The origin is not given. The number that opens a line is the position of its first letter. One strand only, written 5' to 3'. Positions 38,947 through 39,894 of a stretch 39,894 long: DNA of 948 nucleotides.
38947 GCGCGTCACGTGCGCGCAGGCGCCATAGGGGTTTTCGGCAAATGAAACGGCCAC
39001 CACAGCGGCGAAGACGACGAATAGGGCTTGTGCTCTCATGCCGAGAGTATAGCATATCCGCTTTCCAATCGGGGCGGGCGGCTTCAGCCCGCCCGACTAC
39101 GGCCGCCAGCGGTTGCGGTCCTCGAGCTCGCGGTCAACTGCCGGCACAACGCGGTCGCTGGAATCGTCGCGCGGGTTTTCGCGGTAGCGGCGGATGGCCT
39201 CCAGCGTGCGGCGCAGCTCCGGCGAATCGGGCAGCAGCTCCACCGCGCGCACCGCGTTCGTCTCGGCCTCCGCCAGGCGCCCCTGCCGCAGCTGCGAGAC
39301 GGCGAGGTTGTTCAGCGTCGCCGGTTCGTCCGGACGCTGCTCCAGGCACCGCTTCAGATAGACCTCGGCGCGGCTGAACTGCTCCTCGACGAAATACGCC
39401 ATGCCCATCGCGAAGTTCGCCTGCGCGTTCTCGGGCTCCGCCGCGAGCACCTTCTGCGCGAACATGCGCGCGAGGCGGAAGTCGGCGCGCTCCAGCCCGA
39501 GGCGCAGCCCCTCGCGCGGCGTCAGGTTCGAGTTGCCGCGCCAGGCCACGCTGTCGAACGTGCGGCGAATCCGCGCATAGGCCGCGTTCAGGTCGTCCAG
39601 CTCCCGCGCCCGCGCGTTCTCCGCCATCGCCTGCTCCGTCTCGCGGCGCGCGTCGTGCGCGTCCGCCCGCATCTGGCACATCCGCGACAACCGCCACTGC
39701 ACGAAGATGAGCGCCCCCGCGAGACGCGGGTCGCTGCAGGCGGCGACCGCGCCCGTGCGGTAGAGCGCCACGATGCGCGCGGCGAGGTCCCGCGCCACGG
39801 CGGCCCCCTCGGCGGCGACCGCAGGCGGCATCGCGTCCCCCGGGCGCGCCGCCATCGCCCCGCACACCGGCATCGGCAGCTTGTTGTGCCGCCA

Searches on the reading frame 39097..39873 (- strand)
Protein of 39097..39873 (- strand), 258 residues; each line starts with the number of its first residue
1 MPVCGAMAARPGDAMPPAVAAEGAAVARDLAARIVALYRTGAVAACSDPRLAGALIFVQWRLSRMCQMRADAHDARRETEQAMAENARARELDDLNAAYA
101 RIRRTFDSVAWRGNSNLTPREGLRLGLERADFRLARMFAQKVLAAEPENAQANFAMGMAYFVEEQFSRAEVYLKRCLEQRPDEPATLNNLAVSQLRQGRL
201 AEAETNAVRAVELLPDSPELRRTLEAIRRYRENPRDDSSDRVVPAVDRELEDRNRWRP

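Call 26: search_protein_families(library=pfam, proteins=[window:39097-39873:-], max_evalue=0.01)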
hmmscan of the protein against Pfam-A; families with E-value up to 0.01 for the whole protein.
window:39097-39873:- (258 aa): 14 families
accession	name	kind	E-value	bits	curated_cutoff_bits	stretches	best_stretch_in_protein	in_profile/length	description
PF00515.34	TPR_1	-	1e-09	38.2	27.8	2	151-182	2-33/34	Tetratricopeptide repeat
PF07719.23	TPR_2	-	2e-09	37.3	27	2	185-216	2-33/34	Tetratricopeptide repeat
PF13431.12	TPR_17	-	2.8e-09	37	24.4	1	173-204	2-33/34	Tetratricopeptide repeat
PF14559.12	TPR_19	-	6.7e-09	36.4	25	2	163-222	4-63/68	Tetratricopeptide repeat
PF13424.12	TPR_12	-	8.6e-08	32.7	30.1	2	151-214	4-75/77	Tetratricopeptide repeat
PF13432.12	TPR_16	-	1.4e-07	32.2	32.7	1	154-218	1-65/65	Tetratricopeptide repeat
PF13428.12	TPR_14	-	3.8e-06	27.5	23.5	1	152-191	3-42/44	Tetratricopeptide repeat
PF12895.13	ANAPC3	-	4.9e-06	27.2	27.2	1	135-206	8-78/82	Anaphase-promoting complex, cyclosome, subunit 3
PF13181.12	TPR_8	-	1.4e-05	25.3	25.7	0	150-182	1-33/34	Tetratricopeptide repeat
PF13414.12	TPR_11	-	0.00058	19.9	26.8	0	140-161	18-39/42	TPR repeat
PF23914.1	TPR_CcmH_CycH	-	0.0011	19.3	42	0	127-215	61-152/158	Cytochrome c-type biogenesis protein H TPR domain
PF07219.19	HemY_N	-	0.0041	17.6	31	0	132-192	41-99/107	HemY protein N-terminus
PF14853.12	Fis1_TPR_C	-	0.0043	17.6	25.3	0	131-153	16-38/53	Fis1 C-terminal tetratricopeptide repeat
PF25064.1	ARM_TT21_5th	-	0.0049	17.6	27.8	0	154-212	5-63/117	TT21 fifth ARM repeats domain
